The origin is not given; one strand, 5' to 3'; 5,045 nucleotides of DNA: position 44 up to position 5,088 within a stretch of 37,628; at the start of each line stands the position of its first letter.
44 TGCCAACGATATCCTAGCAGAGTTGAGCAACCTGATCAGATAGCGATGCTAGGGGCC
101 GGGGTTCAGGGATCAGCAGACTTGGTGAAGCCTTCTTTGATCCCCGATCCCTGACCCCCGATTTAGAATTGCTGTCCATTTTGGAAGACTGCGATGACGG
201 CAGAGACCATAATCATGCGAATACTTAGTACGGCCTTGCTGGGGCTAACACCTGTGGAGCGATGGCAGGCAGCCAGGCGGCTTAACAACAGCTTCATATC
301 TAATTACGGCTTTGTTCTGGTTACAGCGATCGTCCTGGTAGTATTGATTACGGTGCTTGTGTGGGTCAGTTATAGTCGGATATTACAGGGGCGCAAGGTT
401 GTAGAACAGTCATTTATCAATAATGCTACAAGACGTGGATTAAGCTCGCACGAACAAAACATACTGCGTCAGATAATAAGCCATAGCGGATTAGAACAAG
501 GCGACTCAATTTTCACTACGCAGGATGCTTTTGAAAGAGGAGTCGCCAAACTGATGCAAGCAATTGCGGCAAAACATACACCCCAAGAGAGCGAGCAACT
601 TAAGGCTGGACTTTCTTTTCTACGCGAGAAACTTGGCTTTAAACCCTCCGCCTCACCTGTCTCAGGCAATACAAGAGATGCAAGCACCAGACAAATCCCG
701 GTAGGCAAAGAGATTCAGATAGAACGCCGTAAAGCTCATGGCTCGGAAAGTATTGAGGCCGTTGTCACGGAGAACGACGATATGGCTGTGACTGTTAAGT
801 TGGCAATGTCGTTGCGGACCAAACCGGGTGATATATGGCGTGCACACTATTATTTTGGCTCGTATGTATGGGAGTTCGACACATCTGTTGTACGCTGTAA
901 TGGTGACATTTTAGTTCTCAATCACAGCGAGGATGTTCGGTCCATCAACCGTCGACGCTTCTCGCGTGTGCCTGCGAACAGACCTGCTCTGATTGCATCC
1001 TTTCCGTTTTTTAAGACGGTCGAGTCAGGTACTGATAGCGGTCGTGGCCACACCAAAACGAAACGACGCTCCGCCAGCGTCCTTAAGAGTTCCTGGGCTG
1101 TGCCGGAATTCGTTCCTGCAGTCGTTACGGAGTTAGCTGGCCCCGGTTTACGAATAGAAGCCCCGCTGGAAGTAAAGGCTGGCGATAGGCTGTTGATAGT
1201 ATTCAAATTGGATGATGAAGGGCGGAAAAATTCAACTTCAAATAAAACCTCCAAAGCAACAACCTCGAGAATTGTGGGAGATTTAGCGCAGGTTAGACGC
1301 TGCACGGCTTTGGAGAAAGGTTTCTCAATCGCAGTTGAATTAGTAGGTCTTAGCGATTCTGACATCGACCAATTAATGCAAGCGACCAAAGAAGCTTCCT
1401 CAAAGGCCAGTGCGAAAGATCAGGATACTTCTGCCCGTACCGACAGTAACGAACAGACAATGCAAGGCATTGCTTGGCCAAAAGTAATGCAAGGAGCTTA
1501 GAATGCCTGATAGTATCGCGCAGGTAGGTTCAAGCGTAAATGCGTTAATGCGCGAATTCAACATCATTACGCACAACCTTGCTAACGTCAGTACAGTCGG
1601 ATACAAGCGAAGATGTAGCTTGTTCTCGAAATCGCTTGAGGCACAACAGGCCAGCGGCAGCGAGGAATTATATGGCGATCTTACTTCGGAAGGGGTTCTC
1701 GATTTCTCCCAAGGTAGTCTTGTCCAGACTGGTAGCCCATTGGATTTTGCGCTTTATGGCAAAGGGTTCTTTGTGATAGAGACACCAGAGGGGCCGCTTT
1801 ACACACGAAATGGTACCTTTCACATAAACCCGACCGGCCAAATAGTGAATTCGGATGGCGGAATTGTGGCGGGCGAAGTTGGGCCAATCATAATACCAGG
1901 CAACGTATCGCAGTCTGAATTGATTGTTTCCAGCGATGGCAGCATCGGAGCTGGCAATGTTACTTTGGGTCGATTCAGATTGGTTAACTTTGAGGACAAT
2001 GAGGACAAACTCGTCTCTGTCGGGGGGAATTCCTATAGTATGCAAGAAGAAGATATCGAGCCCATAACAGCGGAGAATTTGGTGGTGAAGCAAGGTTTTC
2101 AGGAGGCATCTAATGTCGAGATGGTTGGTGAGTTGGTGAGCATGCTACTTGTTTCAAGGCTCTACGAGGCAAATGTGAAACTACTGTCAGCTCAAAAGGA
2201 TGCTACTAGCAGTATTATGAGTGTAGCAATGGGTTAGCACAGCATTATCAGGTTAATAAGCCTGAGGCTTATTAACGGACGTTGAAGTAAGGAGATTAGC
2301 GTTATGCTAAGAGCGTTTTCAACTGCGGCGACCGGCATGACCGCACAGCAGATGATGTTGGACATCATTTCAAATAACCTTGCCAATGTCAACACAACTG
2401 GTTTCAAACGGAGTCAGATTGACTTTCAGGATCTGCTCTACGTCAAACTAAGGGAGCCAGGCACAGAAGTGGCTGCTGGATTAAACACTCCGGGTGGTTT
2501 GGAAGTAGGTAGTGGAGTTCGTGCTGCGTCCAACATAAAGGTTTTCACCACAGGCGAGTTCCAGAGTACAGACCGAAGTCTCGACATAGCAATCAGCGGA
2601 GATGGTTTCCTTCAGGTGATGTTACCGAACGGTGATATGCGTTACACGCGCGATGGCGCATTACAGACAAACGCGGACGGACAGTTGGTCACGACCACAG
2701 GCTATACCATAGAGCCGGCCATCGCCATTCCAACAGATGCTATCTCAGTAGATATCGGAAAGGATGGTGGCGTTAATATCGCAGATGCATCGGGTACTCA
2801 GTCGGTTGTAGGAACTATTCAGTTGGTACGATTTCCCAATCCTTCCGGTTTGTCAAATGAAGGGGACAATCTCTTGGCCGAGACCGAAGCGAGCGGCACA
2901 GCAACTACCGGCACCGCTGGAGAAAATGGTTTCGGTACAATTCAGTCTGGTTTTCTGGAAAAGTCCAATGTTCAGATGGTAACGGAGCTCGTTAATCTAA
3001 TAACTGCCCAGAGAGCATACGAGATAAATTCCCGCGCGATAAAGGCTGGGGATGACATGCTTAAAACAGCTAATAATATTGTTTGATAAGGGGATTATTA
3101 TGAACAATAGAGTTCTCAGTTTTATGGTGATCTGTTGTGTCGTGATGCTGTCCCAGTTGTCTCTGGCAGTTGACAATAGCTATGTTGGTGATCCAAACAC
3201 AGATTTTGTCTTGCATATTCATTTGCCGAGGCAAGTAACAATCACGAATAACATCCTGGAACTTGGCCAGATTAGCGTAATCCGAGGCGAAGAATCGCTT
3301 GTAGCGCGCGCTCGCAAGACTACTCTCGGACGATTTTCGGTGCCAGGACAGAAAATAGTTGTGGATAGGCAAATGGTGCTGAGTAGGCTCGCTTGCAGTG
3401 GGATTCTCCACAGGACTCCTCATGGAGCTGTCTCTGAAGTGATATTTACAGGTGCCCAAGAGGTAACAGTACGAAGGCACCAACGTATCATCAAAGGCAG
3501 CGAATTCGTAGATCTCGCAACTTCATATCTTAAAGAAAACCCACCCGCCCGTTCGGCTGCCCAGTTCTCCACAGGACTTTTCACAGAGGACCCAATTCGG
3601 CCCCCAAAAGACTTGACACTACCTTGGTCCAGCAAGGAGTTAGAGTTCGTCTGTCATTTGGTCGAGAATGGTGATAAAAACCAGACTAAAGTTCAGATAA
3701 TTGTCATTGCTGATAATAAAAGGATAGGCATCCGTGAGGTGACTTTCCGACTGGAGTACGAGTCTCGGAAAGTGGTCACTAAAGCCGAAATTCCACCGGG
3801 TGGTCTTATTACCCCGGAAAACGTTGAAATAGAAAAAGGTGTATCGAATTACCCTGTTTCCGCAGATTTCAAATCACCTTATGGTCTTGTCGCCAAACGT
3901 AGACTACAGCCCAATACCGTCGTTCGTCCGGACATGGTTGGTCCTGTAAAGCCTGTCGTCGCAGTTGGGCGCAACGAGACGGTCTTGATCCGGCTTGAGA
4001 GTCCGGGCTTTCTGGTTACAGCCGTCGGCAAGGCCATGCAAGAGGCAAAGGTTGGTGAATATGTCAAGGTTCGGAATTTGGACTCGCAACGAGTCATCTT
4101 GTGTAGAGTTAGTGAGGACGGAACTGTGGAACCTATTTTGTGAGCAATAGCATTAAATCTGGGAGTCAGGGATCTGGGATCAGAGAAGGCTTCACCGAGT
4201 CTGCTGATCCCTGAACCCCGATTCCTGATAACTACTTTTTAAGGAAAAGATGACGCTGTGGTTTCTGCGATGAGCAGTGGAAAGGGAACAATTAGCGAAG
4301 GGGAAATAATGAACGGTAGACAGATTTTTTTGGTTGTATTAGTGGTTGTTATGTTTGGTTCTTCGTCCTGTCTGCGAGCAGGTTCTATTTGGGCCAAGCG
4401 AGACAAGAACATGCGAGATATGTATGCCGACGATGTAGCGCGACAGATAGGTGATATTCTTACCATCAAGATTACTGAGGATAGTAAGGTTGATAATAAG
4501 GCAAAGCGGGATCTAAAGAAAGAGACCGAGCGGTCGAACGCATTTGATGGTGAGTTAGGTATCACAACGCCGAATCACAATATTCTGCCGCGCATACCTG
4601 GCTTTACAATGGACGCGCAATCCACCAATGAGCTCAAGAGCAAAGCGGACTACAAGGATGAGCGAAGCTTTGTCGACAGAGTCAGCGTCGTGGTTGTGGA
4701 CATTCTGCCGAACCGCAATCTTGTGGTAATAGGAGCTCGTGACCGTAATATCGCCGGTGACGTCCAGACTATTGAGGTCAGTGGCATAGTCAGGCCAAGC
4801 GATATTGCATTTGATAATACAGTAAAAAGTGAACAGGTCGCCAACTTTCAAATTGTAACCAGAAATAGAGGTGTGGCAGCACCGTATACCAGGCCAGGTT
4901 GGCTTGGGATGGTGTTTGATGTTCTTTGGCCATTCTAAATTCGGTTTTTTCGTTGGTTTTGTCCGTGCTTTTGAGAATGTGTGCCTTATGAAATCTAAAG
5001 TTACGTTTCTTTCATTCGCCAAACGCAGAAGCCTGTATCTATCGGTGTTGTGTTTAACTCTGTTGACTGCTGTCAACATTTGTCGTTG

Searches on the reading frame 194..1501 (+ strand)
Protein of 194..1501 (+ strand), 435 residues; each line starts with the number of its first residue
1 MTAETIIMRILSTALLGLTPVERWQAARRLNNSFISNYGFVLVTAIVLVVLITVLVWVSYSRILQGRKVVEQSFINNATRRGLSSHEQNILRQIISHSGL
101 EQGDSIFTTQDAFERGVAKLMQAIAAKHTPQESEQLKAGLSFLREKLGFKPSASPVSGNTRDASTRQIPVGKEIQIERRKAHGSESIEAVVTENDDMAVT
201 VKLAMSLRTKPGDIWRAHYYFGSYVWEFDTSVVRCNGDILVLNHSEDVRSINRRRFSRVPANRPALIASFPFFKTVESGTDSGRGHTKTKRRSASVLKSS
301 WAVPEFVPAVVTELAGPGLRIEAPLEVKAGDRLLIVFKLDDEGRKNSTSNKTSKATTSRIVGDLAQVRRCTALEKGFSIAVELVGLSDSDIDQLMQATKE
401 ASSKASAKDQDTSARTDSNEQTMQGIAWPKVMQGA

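Call 5: search_protein_families(library=pfam, proteins=[window:194-1501:+], max_evalue=0.001)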
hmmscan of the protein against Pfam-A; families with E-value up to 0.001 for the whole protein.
window:194-1501:+ (435 aa): 0 families

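Call 7: search_protein_families(library=ncbifam, proteins=[window:194-1501:+], max_evalue=0.01)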
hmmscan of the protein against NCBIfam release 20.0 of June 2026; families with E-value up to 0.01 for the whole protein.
window:194-1501:+ (435 aa): 0 families

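Call 18: find_encoding_contigs(protein=window:194-1501:+, flank=10000, max_places=3)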
Protein window:194-1501:+ (435 aa): 3 contigs read that carry it; 3 places shown.
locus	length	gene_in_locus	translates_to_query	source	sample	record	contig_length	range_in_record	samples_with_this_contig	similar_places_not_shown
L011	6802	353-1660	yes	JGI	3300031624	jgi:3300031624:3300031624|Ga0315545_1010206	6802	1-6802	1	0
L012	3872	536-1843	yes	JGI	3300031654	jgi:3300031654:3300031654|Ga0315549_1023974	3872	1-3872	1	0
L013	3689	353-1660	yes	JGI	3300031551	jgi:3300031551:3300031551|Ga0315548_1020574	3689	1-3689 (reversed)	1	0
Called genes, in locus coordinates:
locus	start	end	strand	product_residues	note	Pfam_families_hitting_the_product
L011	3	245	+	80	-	?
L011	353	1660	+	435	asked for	-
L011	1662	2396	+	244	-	PF22692:LlgE_F_G_D1, PF06429:Flg_bbr_C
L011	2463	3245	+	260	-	PF00460:Flg_bb_rod, PF22692:LlgE_F_G_D1, PF06429:Flg_bbr_C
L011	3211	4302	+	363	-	PF08666:SAF (weak), PF13144:ChapFlgA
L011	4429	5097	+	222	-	PF02107:FlgH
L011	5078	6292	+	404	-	PF02119:FlgI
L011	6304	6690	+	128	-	-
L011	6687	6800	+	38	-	?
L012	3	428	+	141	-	?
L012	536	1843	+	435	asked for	-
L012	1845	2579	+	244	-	PF22692:LlgE_F_G_D1, PF06429:Flg_bbr_C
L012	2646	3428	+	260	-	PF00460:Flg_bb_rod, PF22692:LlgE_F_G_D1, PF06429:Flg_bbr_C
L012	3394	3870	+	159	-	?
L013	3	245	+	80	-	?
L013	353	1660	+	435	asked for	-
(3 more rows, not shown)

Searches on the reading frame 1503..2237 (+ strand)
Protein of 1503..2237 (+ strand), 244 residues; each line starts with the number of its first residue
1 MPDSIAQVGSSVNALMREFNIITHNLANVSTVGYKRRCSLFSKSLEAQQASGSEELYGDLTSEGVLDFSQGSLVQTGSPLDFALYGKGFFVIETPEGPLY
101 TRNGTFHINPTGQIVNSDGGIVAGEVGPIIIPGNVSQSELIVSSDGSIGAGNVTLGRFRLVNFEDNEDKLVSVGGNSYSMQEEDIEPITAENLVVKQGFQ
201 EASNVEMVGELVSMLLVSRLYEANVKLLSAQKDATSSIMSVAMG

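Call 5: search_protein_families(library=pfam, proteins=[window:1503-2237:+], max_evalue=0.001)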
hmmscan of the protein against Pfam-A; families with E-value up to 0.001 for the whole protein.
window:1503-2237:+ (244 aa): 3 families
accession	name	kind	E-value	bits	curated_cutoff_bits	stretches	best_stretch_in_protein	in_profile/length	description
PF22692.1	LlgE_F_G_D1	-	2.2e-14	53.8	27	1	83-148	1-62/64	Flagellar hook protein FlgE/F/G D1 domain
PF06429.18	Flg_bbr_C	-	1.4e-11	44.2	23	1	196-238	1-43/46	Flagellar basal body rod FlgEFG protein C-terminal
PF00460.25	Flg_bb_rod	-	0.00018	21.9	20.7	1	13-35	9-31/31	Flagella basal body rod protein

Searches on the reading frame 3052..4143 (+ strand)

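Call 5: search_protein_families(library=pfam, proteins=[window:3052-4143:+], max_evalue=0.001)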
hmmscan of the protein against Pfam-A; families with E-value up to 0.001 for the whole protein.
window:3052-4143:+ (363 aa): 2 families
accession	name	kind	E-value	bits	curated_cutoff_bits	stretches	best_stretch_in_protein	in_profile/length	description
PF13144.11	ChapFlgA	-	8.6e-21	74.7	23.8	1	241-360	4-121/122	Chaperone for flagella basal body P-ring formation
PF08666.17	SAF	-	2.7e-06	28.3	21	1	241-296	4-62/63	SAF domain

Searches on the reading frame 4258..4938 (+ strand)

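Call 5: search_protein_families(library=pfam, proteins=[window:4258-4938:+], max_evalue=0.001)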
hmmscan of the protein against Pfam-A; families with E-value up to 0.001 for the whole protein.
window:4258-4938:+ (226 aa): 1 family
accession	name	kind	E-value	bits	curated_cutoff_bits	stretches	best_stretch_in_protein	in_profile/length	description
PF02107.21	FlgH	-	1.9e-41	142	27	1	41-225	4-172/172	Flagellar L-ring protein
